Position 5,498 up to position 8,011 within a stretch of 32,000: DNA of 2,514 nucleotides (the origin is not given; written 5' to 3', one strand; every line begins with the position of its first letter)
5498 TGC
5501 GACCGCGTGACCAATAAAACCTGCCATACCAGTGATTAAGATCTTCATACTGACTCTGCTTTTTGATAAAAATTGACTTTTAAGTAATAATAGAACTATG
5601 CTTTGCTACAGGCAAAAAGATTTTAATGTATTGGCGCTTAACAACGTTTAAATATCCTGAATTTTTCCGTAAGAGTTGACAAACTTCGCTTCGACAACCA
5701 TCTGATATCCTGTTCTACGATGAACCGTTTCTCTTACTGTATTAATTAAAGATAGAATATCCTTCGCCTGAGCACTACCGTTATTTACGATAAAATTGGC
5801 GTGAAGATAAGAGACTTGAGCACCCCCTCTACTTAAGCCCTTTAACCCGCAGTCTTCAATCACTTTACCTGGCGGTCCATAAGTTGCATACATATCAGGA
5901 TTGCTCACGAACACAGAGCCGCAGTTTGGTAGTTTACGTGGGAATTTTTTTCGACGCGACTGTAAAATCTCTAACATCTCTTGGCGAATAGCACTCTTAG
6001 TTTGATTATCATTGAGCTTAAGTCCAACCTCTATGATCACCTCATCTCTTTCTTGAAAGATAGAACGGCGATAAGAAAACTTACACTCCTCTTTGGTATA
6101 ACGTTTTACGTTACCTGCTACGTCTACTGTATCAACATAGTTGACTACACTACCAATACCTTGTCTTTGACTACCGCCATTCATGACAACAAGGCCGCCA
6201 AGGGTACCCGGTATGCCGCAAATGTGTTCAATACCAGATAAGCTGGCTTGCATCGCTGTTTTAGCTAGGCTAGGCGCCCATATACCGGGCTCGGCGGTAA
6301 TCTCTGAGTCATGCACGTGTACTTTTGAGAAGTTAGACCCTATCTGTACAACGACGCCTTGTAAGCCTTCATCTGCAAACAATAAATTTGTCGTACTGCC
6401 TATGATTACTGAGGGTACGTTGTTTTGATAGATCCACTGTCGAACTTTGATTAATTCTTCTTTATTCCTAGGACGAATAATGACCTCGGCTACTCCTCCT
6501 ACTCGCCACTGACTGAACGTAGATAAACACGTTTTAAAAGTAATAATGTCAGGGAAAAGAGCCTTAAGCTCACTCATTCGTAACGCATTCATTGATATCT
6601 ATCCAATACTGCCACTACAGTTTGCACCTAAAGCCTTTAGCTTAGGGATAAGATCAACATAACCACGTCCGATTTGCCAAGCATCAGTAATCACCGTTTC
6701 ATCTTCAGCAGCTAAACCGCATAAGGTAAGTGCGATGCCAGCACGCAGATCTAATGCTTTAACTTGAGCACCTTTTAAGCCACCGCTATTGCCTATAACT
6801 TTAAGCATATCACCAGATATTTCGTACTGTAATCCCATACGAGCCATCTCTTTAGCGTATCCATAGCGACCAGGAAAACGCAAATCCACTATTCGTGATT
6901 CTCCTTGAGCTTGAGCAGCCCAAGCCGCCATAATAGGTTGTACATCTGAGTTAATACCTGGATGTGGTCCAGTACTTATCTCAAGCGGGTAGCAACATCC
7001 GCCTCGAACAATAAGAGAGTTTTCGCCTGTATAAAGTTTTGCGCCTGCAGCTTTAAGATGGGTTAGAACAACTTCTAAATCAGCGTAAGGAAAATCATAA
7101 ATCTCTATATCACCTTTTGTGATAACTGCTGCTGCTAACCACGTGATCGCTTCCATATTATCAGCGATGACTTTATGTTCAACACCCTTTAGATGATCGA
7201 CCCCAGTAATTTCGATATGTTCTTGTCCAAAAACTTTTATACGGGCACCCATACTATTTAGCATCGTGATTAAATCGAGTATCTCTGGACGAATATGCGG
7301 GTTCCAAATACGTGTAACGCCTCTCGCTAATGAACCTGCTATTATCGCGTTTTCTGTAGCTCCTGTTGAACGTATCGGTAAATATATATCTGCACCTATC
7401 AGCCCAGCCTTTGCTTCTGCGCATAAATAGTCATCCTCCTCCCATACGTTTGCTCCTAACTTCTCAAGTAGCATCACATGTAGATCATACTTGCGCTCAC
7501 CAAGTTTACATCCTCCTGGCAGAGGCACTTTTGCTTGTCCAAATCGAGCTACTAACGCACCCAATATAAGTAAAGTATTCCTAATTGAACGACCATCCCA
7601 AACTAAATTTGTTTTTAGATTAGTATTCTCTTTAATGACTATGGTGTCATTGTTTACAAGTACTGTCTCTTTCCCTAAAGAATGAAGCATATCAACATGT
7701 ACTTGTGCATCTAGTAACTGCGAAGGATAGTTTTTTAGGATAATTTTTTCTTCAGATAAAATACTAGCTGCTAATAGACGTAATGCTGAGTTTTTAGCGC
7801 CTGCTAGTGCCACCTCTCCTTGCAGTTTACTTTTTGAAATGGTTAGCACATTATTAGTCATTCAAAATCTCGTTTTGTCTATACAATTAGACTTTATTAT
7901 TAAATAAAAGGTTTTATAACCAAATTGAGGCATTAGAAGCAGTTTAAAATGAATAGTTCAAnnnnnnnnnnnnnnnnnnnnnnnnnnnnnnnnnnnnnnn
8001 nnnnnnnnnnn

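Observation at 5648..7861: Divergent MurA/MurB paralog pair inside a glycosyltransferase locus: predicted muramic-acid-type (lactyl-ether) sugar for LOS, not peptidoglycan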

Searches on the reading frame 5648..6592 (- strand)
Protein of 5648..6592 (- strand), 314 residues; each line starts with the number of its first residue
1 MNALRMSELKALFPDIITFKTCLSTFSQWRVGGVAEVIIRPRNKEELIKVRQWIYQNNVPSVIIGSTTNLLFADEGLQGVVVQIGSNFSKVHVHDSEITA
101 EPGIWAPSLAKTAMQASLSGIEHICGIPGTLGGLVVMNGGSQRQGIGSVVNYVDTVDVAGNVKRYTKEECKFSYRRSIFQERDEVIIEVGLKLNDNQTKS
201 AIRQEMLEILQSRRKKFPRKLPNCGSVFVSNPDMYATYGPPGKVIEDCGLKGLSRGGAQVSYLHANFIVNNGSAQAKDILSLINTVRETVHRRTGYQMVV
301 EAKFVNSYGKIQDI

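Call 5: search_protein_families(library=pfam, proteins=[window:5648-6592:-])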
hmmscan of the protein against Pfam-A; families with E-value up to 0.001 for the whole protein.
window:5648-6592:- (314 aa): 2 families
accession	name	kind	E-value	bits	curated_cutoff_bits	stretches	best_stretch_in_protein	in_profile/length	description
PF02873.21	MurB_C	-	1.2e-28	99.7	27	1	202-305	2-99/99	UDP-N-acetylenolpyruvoylglucosamine reductase, C-terminal domain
PF01565.28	FAD_binding_4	-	2.3e-17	63.4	26.4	1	36-164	2-137/139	FAD binding domain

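Call 6: search_protein_families(library=ncbifam, proteins=[window:5648-6592:-])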
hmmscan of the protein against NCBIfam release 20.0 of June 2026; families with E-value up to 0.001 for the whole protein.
window:5648-6592:- (314 aa): 8 families
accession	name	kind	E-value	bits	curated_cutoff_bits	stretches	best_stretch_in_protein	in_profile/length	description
NF010480.0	PRK13905.1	equivalog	1.7e-85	286.5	259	1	17-306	16-299/303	UDP-N-acetylmuramate dehydrogenase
TIGR00179.1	murB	equivalog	2.8e-62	210.6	144.5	1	24-305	2-289/290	UDP-N-acetylmuramate dehydrogenase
NF011245.0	PRK14651.1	equivalog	9.2e-40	136.5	224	1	22-290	8-256/273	UDP-N-acetylmuramate dehydrogenase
NF010478.0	PRK13903.1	equivalog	7.1e-35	120.5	231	2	20-204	18-204/362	UDP-N-acetylmuramate dehydrogenase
NF010479.0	PRK13904.1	equivalog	1e-34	120.2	273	1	48-301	31-254/258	UDP-N-acetylmuramate dehydrogenase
NF000755.0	PRK00046.1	equivalog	3.4e-33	114.7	277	2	21-228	8-237/343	UDP-N-acetylmuramate dehydrogenase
NF011242.0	PRK14648.1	equivalog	5.6e-26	91.5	426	2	172-301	204-337/354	UDP-N-acetylmuramate dehydrogenase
TIGR00387.1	glcD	equivalog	0.00072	18.5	567.9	1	38-153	1-121/413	glycolate oxidase subunit GlcD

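Call 27: search_solved_structures(query=window:5648-6592:-, max_evalue=1e-10, show_alignments=1)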
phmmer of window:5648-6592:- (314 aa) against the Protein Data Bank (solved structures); distinct sequences matched with E-value up to 1e-10: 13.
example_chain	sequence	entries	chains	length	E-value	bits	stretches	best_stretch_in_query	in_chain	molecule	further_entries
3tx1_A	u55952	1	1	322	9e-50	172.7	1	6-305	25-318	UDP-N-acetylenolpyruvoylglucosamine reductase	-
1hsk_A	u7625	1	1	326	1.9e-43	152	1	17-309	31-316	UDP-N-ACETYLENOLPYRUVOYLGLUCOSAMINE REDUCTASE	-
4pyt_A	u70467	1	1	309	6.3e-40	140.4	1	9-305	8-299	UDP-N-acetylenolpyruvoylglucosamine reductase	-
2gqt_A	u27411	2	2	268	8.4e-30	107.2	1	23-290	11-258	UDP-N-Acetylenolpyruvylglucosamine Reductase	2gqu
9dtk_A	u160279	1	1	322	1.9e-28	102.8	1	20-305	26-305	UDP-N-acetylenolpyruvoylglucosamine reductase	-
1mbb_A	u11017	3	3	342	3.7e-22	82.1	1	31-194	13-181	URIDINE DIPHOSPHO-N-ACETYLENOLPYRUVYLGLUCOSAMINE REDUCTASE | UDP-N-acetylenolpyruvoylglucosamine reductase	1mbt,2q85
2mbr_A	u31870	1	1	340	4e-22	82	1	33-194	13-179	URIDINE DIPHOSPHO-N-ACETYLENOLPYRUVYLGLUCOSAMINE REDUCTASE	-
1uxy_A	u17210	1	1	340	4e-22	81.9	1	33-194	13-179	URIDINE DIPHOSPHO-N-ACETYLENOLPYRUVYLGLUCOSAMINE REDUCTASE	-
3i99_A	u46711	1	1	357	8.1e-20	74.4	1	58-193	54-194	UDP-N-acetylenolpyruvoylglucosamine reductase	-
7orz_A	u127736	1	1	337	1.2e-14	57.4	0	34-194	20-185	UDP-N-acetylenolpyruvoylglucosamine reductase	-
7osq_A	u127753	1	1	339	1.2e-14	57.4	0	34-194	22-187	UDP-N-acetylenolpyruvoylglucosamine reductase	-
4jay_A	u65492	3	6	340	1.3e-14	57.3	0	34-195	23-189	UDP-N-acetylenolpyruvoylglucosamine reductase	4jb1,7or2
5jzx_A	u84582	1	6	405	1.5e-11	47.3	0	23-187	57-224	UDP-N-acetylenolpyruvoylglucosamine reductase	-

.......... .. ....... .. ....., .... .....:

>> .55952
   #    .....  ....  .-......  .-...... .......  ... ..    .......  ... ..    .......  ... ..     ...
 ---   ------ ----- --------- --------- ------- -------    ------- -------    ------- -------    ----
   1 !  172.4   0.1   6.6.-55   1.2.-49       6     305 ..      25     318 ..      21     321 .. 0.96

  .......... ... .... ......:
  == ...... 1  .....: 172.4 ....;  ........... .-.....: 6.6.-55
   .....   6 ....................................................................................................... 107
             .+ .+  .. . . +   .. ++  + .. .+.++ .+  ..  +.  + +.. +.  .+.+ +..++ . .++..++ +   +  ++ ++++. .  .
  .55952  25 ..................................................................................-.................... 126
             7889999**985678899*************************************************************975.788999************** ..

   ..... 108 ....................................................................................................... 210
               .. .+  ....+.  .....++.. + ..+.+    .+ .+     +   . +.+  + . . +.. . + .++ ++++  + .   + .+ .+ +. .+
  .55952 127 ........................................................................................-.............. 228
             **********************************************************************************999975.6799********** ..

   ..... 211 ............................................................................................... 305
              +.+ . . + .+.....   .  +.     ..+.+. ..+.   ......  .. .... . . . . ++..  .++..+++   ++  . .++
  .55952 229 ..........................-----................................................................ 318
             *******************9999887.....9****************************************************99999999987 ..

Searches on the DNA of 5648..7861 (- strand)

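Call 42: search_dna_similar(query=window:5648-7861:-, collection=ecoli_genomes, mode=distant, max_evalue=0.001, max_rows=20)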
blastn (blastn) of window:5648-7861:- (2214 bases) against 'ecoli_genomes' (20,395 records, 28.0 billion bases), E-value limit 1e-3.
No match.
